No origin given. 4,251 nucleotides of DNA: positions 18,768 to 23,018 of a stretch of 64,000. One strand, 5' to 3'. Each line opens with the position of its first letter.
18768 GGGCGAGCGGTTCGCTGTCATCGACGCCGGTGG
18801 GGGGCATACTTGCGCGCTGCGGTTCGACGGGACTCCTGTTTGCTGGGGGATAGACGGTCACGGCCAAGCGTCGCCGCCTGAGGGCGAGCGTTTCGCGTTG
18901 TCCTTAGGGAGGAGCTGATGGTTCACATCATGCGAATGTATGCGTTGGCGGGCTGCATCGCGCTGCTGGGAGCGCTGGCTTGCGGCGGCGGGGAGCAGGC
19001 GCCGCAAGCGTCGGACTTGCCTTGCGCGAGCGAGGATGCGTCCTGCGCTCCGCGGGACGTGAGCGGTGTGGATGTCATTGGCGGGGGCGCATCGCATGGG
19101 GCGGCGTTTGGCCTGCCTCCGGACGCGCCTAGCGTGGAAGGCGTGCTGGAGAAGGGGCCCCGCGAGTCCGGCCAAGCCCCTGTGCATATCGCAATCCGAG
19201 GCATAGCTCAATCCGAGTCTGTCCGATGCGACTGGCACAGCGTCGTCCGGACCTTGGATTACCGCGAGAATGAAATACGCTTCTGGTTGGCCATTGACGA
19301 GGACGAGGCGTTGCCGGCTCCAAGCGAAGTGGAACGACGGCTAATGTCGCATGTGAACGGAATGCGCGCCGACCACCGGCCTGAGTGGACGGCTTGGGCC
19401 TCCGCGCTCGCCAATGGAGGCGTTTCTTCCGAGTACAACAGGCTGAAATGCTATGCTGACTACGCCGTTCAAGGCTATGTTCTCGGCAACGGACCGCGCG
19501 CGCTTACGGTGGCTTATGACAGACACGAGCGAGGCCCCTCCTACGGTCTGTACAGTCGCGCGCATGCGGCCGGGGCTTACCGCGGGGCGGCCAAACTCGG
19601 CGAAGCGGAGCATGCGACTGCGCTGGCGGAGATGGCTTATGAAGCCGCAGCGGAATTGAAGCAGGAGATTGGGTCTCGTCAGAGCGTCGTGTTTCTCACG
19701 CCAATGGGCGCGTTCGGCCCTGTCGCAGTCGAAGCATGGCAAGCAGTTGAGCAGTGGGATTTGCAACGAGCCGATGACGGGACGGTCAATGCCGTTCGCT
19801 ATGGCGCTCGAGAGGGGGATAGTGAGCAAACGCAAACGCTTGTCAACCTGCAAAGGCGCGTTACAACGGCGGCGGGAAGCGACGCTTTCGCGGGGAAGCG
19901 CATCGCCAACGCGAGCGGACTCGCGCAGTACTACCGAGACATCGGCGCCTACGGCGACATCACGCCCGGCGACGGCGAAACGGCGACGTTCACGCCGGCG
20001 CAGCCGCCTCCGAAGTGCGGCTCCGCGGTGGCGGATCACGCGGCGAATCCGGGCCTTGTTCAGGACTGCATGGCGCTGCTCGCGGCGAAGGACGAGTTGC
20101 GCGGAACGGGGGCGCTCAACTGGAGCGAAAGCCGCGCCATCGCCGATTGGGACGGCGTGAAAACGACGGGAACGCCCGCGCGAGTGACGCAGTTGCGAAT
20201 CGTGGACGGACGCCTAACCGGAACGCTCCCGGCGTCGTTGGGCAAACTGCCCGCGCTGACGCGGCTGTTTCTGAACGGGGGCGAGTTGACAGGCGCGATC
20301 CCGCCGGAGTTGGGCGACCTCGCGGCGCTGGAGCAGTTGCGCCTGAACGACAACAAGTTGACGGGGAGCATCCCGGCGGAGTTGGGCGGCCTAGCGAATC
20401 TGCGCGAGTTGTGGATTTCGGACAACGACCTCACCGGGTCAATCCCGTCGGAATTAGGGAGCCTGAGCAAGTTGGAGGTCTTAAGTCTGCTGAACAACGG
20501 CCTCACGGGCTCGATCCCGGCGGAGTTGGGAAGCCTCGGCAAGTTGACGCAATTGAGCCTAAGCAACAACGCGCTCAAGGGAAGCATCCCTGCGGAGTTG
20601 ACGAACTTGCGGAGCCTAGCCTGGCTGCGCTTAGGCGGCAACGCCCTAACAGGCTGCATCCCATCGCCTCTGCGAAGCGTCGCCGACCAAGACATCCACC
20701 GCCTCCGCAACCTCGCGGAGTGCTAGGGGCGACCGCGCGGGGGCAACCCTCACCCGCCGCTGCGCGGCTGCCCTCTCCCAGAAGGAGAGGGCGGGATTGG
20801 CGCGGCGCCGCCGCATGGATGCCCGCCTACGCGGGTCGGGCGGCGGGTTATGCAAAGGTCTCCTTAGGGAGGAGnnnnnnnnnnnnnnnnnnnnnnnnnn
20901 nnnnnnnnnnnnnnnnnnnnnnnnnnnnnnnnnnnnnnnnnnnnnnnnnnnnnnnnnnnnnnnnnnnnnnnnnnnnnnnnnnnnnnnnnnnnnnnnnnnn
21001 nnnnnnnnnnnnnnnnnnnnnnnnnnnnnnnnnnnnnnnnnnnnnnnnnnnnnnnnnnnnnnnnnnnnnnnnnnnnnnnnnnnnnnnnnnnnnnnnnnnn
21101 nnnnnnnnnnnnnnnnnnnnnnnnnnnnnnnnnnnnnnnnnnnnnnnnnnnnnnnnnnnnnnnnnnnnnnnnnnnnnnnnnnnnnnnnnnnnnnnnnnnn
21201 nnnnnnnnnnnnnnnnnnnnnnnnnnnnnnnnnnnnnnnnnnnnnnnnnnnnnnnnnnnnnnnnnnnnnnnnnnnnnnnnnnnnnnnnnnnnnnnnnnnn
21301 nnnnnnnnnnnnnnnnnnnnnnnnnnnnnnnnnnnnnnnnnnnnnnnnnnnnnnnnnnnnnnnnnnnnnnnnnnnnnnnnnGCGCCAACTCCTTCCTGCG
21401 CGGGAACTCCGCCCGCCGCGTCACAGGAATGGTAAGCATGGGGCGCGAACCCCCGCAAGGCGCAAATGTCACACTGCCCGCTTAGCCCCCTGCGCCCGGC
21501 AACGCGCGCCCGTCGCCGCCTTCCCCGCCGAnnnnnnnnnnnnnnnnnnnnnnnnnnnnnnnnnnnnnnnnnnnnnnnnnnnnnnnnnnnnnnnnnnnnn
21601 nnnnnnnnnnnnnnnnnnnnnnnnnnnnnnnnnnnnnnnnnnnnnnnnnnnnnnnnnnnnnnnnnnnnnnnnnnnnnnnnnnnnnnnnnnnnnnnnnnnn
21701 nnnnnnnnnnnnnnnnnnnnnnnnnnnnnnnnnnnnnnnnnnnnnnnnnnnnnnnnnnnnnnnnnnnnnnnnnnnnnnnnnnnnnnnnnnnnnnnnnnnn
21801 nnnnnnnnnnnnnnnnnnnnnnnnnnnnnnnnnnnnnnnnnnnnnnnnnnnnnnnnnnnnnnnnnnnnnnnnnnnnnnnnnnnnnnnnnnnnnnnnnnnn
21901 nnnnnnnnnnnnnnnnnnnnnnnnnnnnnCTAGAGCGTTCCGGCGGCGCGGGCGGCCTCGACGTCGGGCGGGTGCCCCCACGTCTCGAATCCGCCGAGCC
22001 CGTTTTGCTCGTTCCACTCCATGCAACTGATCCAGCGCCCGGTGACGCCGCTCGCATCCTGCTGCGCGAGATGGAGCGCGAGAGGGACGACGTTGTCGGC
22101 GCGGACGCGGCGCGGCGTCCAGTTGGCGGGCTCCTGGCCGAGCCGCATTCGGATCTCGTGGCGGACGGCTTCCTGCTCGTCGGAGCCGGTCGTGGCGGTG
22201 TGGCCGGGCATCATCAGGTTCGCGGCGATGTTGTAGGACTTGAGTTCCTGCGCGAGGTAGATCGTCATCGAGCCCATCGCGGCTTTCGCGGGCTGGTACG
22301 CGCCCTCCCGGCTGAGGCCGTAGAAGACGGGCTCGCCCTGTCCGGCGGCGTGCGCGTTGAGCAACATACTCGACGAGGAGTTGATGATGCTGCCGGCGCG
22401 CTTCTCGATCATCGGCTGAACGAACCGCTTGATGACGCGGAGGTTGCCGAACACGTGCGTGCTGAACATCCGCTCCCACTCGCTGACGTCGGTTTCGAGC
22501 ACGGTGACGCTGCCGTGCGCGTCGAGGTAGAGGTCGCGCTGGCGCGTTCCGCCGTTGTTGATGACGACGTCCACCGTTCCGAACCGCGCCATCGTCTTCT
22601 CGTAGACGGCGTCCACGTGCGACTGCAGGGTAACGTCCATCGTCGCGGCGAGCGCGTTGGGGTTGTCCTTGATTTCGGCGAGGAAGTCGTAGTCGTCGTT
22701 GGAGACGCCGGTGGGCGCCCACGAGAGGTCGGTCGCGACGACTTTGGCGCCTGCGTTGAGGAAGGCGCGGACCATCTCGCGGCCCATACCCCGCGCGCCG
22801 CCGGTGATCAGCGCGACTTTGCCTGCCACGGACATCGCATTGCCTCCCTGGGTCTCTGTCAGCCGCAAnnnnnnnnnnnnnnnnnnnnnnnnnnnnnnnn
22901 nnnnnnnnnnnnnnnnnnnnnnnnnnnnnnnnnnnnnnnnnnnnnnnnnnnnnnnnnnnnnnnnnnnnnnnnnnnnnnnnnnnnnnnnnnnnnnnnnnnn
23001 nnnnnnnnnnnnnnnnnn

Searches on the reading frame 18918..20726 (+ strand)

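Call 46: search_protein_families(library=pfam, proteins=[window:18918-20726:+], max_evalue=0.001)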
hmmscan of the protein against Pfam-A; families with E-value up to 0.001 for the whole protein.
window:18918-20726:+ (602 aa): 4 families
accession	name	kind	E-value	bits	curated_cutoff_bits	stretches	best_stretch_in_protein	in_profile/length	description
PF00560.39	LRR_1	-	8.1e-19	64.1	20.6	0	494-516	1-23/23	Leucine Rich Repeat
PF13855.12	LRR_8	-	9.8e-15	54.5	27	3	518-577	2-61/61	Leucine rich repeat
PF12799.13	LRR_4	-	3e-13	50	27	2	471-506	3-40/44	Leucine Rich repeats (2 copies)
PF23598.1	LRR_14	-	2.9e-12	46.5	40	2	435-501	83-147/353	Leucine-rich repeat region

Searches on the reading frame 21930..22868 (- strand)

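Call 46: search_protein_families(library=pfam, proteins=[window:21930-22868:-], max_evalue=0.001)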
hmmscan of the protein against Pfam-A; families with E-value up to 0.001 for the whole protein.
window:21930-22868:- (312 aa): 3 families
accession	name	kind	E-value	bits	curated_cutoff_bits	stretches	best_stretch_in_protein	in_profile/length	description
PF00106.31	adh_short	-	4.2e-34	118.2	26.6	1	17-231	1-189/195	short chain dehydrogenase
PF13561.12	adh_short_C2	-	1.4e-29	103.8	27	1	25-279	3-228/236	Enoyl-(Acyl carrier protein) reductase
PF08659.16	KR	-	5.1e-06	26.9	22.6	1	19-145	3-119/180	KR domain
